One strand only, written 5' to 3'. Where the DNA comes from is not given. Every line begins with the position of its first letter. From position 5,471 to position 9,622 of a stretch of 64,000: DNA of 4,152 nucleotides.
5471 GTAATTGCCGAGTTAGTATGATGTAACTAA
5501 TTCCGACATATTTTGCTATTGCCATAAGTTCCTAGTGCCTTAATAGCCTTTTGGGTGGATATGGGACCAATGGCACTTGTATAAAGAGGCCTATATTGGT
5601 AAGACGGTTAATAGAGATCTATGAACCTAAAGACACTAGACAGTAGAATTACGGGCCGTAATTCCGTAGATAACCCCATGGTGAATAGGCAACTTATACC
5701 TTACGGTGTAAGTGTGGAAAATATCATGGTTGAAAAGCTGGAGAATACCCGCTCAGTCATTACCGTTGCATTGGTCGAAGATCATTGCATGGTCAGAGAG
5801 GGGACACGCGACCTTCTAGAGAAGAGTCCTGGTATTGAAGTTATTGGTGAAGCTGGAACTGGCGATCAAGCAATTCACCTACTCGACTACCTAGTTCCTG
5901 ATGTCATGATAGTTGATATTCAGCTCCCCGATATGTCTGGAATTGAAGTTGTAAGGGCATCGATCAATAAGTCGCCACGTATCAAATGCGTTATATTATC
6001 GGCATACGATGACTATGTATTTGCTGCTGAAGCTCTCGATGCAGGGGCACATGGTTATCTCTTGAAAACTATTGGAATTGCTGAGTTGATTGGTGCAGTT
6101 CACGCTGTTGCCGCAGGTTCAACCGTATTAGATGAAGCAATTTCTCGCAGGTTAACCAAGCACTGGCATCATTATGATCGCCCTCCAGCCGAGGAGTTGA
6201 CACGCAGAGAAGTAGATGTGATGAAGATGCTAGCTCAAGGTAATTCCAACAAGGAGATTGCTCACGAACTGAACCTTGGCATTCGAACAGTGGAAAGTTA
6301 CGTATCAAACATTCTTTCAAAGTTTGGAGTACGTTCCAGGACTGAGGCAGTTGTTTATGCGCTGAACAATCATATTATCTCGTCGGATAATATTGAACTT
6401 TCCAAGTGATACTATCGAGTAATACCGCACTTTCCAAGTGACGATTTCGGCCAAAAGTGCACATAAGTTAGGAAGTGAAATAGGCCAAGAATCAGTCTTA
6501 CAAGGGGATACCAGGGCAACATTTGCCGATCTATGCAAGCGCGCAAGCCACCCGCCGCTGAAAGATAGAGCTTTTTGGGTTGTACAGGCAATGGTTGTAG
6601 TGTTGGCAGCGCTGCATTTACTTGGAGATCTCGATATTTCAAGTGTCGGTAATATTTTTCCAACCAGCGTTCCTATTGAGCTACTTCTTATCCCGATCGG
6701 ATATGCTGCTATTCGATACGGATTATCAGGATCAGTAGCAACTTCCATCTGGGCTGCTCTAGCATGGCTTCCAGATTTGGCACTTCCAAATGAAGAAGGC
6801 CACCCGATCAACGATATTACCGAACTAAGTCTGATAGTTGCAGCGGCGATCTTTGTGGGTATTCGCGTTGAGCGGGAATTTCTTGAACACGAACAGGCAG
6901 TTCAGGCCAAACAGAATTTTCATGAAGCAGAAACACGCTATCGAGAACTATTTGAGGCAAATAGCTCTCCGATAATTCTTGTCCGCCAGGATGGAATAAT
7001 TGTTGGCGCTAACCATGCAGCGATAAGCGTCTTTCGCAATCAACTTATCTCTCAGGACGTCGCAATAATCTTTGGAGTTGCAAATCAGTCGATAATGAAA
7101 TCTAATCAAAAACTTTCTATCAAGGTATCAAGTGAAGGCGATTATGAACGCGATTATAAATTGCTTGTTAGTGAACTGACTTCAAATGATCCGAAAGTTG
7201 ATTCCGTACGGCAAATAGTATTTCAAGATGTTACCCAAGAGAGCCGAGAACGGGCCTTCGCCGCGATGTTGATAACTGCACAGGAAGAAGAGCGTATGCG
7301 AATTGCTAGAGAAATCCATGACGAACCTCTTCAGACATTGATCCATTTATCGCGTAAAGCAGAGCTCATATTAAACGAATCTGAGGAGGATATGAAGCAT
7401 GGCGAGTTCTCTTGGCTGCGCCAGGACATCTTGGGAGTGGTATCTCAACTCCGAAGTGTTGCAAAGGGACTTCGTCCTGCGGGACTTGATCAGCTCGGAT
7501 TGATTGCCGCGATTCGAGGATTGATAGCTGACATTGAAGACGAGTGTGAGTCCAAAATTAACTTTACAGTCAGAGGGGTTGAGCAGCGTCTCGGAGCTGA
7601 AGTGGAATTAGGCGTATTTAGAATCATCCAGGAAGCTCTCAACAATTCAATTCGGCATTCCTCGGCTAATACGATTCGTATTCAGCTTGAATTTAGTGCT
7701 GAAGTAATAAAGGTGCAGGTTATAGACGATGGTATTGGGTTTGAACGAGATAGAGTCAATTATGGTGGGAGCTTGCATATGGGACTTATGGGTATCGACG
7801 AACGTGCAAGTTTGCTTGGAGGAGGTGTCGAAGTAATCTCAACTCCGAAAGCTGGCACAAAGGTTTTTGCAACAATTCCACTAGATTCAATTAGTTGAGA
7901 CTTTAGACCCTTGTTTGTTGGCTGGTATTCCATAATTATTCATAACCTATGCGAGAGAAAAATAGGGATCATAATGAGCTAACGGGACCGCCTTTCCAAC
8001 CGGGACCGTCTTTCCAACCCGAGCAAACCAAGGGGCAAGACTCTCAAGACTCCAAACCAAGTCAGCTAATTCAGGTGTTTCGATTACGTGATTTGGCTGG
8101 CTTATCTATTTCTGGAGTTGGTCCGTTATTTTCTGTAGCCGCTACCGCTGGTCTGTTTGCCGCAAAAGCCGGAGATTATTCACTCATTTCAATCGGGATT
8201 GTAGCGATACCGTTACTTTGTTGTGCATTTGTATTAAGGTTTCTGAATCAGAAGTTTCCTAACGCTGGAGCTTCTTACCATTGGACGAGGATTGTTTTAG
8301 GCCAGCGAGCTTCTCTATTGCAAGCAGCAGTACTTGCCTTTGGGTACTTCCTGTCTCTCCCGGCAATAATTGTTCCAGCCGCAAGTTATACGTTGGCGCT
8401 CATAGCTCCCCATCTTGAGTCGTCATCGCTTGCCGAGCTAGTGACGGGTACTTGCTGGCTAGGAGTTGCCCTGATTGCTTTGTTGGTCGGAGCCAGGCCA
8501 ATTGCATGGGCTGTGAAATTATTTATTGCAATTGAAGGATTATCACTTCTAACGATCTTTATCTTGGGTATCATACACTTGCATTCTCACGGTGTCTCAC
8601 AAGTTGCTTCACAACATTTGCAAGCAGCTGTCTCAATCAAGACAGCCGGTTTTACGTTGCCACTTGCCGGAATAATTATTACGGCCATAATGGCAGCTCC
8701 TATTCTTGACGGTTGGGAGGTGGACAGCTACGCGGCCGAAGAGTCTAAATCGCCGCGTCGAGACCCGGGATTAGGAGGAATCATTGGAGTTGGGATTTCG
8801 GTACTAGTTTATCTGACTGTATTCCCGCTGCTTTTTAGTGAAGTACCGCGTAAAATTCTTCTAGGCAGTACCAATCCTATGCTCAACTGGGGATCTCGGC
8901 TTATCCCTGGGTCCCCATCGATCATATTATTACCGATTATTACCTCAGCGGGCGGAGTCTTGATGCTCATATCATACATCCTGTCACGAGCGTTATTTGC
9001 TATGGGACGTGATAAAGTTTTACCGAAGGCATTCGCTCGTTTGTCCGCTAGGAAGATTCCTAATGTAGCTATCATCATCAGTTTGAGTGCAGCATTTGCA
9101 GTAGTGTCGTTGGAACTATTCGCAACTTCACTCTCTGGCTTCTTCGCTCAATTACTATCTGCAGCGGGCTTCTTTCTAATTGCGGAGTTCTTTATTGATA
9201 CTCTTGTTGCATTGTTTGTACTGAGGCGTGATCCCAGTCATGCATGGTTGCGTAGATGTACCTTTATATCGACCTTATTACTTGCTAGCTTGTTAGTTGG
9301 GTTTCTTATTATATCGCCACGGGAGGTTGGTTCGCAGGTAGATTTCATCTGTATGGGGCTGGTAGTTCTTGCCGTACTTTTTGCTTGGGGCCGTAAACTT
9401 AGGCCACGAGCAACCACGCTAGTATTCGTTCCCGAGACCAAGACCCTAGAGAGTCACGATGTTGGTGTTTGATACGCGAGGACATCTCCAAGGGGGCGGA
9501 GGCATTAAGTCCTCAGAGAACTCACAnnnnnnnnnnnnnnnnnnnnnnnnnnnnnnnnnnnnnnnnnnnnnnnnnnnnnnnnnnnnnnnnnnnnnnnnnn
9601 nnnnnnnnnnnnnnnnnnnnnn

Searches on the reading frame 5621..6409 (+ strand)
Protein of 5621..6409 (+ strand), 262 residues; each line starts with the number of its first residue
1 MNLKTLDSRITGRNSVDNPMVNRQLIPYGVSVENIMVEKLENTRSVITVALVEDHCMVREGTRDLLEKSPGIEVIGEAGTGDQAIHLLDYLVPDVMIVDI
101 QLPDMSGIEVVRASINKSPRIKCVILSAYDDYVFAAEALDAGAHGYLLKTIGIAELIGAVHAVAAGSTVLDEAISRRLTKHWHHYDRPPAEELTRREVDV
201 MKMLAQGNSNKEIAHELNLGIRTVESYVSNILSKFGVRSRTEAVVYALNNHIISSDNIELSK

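Call 32: search_protein_families(library=pfam, proteins=[window:5621-6409:+], max_evalue=0.00001)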
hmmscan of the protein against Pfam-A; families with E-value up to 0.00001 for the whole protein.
window:5621-6409:+ (262 aa): 2 families
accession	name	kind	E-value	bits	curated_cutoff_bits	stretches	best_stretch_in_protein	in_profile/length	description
PF00072.30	Response_reg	-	1.4e-24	86.8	30.2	1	49-160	1-110/111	Response regulator receiver domain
PF00196.25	GerE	-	1.2e-21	76.5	23.5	1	192-247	2-57/57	Bacterial regulatory proteins, luxR family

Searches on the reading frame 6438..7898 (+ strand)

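Call 32: search_protein_families(library=pfam, proteins=[window:6438-7898:+], max_evalue=0.00001)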
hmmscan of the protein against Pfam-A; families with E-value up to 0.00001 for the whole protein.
window:6438-7898:+ (486 aa): 2 families
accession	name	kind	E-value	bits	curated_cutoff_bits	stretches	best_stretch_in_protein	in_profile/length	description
PF02518.31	HATPase_c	-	1.7e-13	51.4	26.4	1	390-483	3-110/111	Histidine kinase-, DNA gyrase B-, and HSP90-like ATPase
PF07730.19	HisKA_3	-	2.9e-09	37.8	24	1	285-350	1-68/68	Histidine kinase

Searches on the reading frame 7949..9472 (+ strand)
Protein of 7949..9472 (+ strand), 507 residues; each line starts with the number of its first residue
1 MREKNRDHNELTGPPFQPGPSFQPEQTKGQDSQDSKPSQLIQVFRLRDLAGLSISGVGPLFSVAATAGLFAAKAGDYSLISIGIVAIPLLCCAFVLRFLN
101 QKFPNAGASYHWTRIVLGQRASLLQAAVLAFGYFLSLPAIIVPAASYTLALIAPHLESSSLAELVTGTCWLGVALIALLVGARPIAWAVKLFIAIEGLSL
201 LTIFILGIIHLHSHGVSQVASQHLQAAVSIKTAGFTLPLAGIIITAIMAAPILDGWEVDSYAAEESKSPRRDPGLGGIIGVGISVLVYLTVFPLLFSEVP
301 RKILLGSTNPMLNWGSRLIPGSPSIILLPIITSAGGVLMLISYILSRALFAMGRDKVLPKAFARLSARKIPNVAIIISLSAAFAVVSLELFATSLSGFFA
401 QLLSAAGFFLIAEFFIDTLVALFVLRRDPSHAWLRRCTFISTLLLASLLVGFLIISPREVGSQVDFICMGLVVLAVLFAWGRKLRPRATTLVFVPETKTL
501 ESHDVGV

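Call 32: search_protein_families(library=pfam, proteins=[window:7949-9472:+], max_evalue=0.00001)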
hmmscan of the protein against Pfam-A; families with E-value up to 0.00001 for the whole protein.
window:7949-9472:+ (507 aa): 2 families
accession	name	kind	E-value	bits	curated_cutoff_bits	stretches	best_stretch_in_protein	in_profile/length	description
PF13520.12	AA_permease_2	-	1.1e-21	77.7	27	1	48-456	5-403/427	Amino acid permease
PF00324.27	AA_permease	-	1.6e-16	60.5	24.6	1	54-480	10-457/470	Amino acid permease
